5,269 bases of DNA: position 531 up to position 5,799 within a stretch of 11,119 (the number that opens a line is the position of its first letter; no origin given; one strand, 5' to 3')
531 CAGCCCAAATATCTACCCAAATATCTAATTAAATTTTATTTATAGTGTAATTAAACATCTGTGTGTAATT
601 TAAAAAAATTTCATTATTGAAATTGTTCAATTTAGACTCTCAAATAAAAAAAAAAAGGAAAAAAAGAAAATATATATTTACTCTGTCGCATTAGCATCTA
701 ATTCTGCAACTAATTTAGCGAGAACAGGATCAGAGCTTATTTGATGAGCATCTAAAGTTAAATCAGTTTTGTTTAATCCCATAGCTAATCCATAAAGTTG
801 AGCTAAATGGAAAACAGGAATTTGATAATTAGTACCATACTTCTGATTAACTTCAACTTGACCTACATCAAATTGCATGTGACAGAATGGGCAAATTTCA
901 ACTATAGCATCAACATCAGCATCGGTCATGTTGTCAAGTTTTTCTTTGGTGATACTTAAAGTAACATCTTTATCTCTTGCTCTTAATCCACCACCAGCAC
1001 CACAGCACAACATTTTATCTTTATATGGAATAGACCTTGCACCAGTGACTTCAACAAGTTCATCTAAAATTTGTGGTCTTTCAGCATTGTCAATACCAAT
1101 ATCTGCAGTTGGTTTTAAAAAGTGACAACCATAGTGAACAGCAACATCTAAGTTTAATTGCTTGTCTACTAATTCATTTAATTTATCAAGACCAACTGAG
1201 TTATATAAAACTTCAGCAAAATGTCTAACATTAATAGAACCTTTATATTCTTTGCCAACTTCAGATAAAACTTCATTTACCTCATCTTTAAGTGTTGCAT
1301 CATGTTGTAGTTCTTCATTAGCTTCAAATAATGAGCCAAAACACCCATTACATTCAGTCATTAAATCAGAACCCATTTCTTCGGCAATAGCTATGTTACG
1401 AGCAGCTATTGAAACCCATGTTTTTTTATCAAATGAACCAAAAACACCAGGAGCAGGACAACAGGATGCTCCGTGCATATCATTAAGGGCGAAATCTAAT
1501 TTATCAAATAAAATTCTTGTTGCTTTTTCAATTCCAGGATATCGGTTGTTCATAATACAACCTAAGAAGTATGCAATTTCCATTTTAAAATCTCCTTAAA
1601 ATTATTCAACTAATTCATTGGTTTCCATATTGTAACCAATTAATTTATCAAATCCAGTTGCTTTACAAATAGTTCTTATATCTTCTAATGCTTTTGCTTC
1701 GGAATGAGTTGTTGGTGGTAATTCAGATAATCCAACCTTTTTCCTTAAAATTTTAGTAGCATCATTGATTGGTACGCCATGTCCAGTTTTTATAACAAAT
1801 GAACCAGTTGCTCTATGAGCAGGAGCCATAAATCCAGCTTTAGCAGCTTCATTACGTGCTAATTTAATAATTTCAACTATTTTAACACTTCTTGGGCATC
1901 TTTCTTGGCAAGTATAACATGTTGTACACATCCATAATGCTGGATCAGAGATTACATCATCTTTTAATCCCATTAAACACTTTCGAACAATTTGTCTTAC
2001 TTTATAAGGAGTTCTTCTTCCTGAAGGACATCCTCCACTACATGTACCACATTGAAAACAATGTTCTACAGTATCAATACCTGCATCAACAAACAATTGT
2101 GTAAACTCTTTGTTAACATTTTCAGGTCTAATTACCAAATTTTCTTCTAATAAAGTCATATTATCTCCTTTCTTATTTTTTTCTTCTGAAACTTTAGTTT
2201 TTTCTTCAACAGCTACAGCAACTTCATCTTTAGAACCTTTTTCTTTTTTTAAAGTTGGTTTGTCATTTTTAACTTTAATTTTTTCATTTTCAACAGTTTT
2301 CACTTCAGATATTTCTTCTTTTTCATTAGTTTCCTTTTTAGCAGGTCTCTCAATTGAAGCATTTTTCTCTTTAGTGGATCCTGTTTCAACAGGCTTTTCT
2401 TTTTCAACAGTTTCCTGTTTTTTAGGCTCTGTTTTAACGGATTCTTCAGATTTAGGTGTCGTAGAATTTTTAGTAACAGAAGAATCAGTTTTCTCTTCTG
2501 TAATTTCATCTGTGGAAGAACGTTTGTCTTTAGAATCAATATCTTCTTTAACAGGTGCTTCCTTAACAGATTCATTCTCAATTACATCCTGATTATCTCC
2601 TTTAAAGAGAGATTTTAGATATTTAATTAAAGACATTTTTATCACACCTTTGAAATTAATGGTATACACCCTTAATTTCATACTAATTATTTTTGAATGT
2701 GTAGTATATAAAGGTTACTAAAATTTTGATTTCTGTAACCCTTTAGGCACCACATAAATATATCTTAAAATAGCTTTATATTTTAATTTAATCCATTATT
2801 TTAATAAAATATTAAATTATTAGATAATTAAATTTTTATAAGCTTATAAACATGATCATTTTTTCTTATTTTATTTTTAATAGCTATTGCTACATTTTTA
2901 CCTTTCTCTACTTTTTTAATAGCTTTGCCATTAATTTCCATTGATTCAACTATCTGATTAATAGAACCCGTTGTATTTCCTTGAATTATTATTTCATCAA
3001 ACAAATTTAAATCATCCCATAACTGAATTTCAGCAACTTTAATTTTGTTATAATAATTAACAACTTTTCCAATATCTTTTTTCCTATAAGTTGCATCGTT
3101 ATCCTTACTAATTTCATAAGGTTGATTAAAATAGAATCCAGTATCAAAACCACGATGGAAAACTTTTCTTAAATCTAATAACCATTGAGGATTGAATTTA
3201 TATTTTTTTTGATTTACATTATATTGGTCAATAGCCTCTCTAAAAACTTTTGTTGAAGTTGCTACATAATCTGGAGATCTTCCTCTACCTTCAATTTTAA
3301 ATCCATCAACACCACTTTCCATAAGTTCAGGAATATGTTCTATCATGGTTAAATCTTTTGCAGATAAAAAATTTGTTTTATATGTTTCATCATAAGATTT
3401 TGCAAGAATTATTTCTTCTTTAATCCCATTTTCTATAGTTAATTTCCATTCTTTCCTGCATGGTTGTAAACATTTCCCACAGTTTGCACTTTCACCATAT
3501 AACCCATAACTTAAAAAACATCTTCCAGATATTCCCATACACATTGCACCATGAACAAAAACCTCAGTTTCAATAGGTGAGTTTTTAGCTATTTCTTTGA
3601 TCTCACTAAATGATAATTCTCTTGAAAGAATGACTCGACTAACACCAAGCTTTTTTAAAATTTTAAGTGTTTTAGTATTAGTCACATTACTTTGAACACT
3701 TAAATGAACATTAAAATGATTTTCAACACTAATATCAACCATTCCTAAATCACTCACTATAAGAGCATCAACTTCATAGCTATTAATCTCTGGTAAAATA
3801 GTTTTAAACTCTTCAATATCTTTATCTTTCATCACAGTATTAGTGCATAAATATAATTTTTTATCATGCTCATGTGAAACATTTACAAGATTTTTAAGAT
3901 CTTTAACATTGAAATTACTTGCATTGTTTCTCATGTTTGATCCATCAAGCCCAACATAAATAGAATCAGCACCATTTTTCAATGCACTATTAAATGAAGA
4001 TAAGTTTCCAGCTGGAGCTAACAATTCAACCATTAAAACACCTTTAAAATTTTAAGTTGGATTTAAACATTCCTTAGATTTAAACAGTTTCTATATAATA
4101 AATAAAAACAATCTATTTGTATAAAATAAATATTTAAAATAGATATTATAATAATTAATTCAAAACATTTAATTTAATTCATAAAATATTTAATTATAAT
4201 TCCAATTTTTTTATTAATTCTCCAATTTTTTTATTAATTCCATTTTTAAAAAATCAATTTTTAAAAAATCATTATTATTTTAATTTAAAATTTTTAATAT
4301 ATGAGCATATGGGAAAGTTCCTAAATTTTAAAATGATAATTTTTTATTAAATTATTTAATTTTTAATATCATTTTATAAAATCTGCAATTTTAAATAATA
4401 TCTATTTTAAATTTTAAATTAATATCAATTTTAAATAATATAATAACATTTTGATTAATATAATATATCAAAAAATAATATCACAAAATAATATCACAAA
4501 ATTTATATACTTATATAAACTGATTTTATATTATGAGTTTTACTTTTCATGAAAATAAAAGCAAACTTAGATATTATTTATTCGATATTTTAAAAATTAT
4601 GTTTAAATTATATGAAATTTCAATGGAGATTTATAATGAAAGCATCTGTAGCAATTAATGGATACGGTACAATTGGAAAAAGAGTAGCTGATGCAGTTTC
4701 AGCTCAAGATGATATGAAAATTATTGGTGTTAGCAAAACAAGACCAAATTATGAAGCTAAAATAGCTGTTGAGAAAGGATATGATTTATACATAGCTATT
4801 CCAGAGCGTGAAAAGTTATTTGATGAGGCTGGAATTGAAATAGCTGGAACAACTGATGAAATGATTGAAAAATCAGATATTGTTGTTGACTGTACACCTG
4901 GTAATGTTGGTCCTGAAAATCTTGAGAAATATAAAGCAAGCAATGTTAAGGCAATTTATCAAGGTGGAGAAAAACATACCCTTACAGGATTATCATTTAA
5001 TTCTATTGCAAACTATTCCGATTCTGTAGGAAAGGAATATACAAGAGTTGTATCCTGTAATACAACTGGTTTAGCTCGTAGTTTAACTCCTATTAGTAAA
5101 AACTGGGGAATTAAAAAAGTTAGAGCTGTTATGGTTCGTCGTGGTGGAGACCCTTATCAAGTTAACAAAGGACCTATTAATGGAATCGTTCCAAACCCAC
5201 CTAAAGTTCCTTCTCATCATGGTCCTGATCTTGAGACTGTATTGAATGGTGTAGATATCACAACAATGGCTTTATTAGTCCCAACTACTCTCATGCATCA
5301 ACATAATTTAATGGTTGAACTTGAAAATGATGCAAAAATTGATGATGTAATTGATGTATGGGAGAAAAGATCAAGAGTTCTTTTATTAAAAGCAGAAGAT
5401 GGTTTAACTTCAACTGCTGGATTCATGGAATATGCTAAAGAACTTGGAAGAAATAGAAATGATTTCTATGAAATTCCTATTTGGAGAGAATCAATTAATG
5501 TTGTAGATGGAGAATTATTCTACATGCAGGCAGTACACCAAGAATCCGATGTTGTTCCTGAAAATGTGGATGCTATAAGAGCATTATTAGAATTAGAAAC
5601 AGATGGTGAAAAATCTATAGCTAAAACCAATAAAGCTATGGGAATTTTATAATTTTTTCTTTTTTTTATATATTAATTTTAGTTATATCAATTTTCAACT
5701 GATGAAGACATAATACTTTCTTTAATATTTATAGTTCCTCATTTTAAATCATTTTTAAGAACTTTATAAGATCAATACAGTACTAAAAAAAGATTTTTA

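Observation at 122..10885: A ~300-bp structured repeat family occurs 4–5 times in 11 kb, always intergenic and flanked by satellite arrays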

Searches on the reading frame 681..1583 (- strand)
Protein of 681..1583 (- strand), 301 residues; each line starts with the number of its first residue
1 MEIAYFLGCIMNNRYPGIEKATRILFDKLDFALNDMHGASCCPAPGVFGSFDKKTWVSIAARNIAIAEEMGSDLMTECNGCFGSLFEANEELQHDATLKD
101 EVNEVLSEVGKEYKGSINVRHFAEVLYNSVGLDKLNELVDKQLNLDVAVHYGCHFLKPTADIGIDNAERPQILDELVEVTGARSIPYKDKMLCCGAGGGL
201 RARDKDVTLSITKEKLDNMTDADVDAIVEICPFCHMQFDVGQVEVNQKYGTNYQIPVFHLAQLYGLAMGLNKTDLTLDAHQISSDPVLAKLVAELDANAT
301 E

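Call 66: find_encoding_contigs(protein=window:681-1583:-, flank=3000, max_places=10)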
Protein window:681-1583:- (301 aa): 1 contig read that carries it; 1 place shown.
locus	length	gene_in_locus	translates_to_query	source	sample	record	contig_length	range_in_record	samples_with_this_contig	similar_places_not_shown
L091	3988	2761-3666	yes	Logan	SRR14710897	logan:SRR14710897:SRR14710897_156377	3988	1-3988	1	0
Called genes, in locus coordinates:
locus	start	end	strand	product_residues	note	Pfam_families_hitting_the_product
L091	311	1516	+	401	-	PF01136:Peptidase_U32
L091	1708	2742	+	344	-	PF13183:Fer4_8, PF13187:Fer4_9 (weak), PF13237:Fer4_10 (faint), PF13534:Fer4_17 (weak)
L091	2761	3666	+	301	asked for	PF02754:CCG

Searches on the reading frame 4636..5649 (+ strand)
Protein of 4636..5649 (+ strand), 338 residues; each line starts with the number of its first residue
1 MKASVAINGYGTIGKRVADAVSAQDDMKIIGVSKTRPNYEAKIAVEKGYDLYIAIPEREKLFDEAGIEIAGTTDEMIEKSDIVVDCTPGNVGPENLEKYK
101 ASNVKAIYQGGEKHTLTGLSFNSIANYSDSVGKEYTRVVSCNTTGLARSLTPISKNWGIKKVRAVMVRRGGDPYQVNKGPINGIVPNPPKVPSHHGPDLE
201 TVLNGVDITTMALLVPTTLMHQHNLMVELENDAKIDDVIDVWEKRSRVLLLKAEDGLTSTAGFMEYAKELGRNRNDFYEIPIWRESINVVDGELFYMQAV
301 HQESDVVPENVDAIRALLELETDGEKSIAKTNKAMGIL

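Call 10: find_homologous_proteins(query=window:4636-5649:+, max_evalue=1e-50)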
Query window:4636-5649:+ (338 aa): 7675 proteins with E <= 1e-50 among 8000 candidates; the best 120 are listed.
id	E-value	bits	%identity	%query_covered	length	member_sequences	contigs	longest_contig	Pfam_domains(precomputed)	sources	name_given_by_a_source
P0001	9.4e-209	710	92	100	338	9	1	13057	PF01113.27,PF02800.26,PF00044.31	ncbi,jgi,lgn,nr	ncbi:MAG: phosphorylating glyceraldehyde-3-phosphate dehydrogenase [Methanobrevibacter sp.]|jgi:glyc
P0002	3.0e-196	669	85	100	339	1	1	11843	PF01113.27,PF02800.26,PF00044.31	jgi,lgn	jgi:glyceraldehyde-3-phosphate dehydrogenase (NAD(P))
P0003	6.4e-196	668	86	100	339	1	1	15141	PF01113.27,PF02800.26,PF00044.31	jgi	jgi:glyceraldehyde-3-phosphate dehydrogenase (NAD(P))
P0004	5.7e-195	665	86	100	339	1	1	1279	PF01113.27,PF02800.26,PF00044.31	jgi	jgi:glyceraldehyde-3-phosphate dehydrogenase (NAD(P))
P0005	1.3e-181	621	81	99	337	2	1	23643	PF01113.27,PF02800.26,PF00044.31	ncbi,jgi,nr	ncbi:MAG: phosphorylating glyceraldehyde-3-phosphate dehydrogenase [Methanobrevibacter sp.]|jgi:glyc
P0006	2.5e-181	620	80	100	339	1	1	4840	PF01113.27,PF02800.26,PF00044.31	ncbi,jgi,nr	ncbi:MAG: phosphorylating glyceraldehyde-3-phosphate dehydrogenase [Methanobrevibacter sp.]|jgi:glyc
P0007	4.5e-181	620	81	99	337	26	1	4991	PF01113.27,PF02800.26,PF00044.31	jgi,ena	-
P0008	8.4e-181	619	82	99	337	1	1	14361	PF01113.27,PF02800.26,PF00044.31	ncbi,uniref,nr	ncbi:glyceraldehyde-3-phosphate dehydrogenase [Methanobrevibacter cuticularis]|uniref:Glyceraldehyde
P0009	9.5e-181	618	81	99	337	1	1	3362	PF01113.27,PF02800.26,PF00044.31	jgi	jgi:glyceraldehyde-3-phosphate dehydrogenase (NAD(P))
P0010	2.3e-178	611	80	100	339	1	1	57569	PF01113.27,PF02800.26,PF00044.31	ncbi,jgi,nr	ncbi:MAG: phosphorylating glyceraldehyde-3-phosphate dehydrogenase [Methanobrevibacter sp.]|jgi:glyc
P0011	2.8e-178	610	79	99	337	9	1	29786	PF01113.27,PF02800.26,PF00044.31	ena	-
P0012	5.9e-178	609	79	99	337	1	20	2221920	PF01113.27,PF02800.26,PF00044.31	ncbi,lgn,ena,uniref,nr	ncbi:phosphorylating glyceraldehyde-3-phosphate dehydrogenase [Methanobrevibacter arboriphilus]|unir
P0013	8.7e-178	609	80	99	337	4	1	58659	PF01113.27,PF02800.26,PF00044.31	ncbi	ncbi:MAG: phosphorylating glyceraldehyde-3-phosphate dehydrogenase [Methanobacteriaceae archaeon]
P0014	1.5e-177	608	80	99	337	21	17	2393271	PF01113.27,PF02800.26,PF00044.31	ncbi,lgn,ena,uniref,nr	ncbi:glyceraldehyde-3-phosphate dehydrogenase [Methanobrevibacter arboriphilus]|uniref:Glyceraldehyd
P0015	1.6e-177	608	80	99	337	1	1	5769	PF01113.27,PF02800.26,PF00044.31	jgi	jgi:glyceraldehyde-3-phosphate dehydrogenase (NAD(P)+) (phosphorylating)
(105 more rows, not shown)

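Call 11: find_encoding_contigs(protein=P0001, flank=10000, max_places=4)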
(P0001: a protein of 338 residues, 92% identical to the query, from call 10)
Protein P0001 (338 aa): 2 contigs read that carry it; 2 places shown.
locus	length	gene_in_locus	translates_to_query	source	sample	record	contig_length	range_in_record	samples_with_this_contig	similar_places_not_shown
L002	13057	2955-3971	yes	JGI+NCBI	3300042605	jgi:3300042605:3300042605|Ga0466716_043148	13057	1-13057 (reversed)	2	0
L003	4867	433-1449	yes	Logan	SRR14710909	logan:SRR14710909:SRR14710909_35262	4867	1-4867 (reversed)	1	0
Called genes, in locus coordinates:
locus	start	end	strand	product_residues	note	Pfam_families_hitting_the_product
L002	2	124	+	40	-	?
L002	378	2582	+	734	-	PF02359:CDC48_N, PF02933:CDC48_2, PF05496:RuvB_N (weak), PF00004:AAA, PF07724:AAA_2 (weak), PF17862:AAA_lid_3, PF00004:AAA, PF17862:AAA_lid_3, +21 more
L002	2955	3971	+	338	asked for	PF00044:Gp_dh_N (weak), PF01113:DapB_N (weak), PF02800:Gp_dh_C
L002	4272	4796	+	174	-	PF03439:Spt5-NGN, PF00467:KOW (weak)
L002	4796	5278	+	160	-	PF03946:Ribosomal_L11_N, PF00298:Ribosomal_L11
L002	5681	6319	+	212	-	PF00687:Ribosomal_L1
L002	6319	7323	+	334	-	PF00466:Ribosomal_L10, PF17777:RL10P_insert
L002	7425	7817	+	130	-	PF00428:Ribosomal_60s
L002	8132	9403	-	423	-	PF20695:UbiD_N, PF01977:UbiD, PF20696:UbiD_C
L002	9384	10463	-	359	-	PF00731:AIRC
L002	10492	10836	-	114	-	-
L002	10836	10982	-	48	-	-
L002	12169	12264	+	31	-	-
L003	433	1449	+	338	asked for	PF00044:Gp_dh_N (weak), PF01113:DapB_N (weak), PF02800:Gp_dh_C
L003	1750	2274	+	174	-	PF03439:Spt5-NGN, PF00467:KOW (weak)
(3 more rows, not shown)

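Call 12: find_encoding_contigs(protein=P0003, flank=10000, max_places=3)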
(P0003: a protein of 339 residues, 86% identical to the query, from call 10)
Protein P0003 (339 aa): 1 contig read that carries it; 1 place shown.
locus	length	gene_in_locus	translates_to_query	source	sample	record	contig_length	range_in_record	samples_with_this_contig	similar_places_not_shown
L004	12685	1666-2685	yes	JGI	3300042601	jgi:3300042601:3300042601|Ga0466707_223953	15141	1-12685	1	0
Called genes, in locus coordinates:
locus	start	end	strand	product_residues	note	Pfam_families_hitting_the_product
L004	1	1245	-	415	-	?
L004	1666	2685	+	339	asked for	PF00044:Gp_dh_N (weak), PF01113:DapB_N, PF02800:Gp_dh_C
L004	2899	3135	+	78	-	PF00125:Histone, PF15511:CENP-T_C (weak), PF15630:CENP-S (weak), PF00808:CBFD_NFYB_HMF, PF02969:TAF (weak)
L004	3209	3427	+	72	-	PF00125:Histone, PF15511:CENP-T_C (weak), PF15630:CENP-S (weak), PF00808:CBFD_NFYB_HMF, PF02291:TFIID-31kDa (weak)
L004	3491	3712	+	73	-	PF00125:Histone, PF00808:CBFD_NFYB_HMF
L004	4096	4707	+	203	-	PF07826:IMP_cyclohyd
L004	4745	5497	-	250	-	-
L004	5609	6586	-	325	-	PF01041:DegT_DnrJ_EryC1 (weak), PF27296:MJ1341_C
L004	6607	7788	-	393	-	PF04894:Nre_N, PF04895:Nre_C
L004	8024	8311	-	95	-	-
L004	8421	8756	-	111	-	PF01502:PRA-CH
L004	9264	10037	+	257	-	PF00142:Fer4_NifH, PF01656:CbiA, PF02374:ArsA_ATPase (weak), PF06564:CBP_BcsQ, PF09140:MipZ, PF10609:ParA, PF13614:AAA_31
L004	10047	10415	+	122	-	-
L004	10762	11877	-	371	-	PF13353:Fer4_12 (weak), PF04055:Radical_SAM, PF12836:HHH_3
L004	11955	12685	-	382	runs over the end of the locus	PF13191:AAA_16 (faint), PF13401:AAA_22 (weak), PF22703:Cdc6_lid, PF09079:WHD_Cdc6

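Call 13: find_encoding_contigs(protein=P0008, flank=10000, max_places=3)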
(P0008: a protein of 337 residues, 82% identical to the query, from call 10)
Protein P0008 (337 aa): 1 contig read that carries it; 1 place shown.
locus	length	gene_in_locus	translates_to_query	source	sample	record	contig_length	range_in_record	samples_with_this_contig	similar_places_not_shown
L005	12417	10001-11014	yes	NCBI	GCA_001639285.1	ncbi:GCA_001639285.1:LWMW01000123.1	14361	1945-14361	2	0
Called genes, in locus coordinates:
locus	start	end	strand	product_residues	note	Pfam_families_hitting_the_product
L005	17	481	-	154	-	PF06445:GyrI-like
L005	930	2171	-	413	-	PF03453:MoeA_N, PF00994:MoCF_biosynth, PF03454:MoeA_C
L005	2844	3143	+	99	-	PF01176:eIF-1a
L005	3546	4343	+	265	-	PF01163:RIO1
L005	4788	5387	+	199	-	PF00013:KH_1 (weak), PF21800:KH_KRR1_2nd (weak), PF22891:KH_PNO1_2nd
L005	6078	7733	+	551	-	PF02518:HATPase_c, PF09239:Topo-VIb_trans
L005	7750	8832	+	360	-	PF04406:TP6A_N, PF20768:Topo_VI_alpha, PF21180:TOP6A-Spo11_Toprim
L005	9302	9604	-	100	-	-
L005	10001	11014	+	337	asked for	PF00044:Gp_dh_N (weak), PF01113:DapB_N (weak), PF02800:Gp_dh_C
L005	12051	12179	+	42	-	-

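Call 65: find_encoding_contigs(protein=window:4636-5649:+, flank=3000, max_places=10)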
Protein window:4636-5649:+ (338 aa): 1 contig read that carries it; 1 place shown.
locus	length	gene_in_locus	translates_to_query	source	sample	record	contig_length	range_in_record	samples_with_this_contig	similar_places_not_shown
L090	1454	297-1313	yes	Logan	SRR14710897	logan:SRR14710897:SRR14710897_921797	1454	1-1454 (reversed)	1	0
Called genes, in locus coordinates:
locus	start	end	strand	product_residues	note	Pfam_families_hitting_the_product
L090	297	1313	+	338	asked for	PF00044:Gp_dh_N (weak), PF01113:DapB_N (weak), PF02800:Gp_dh_C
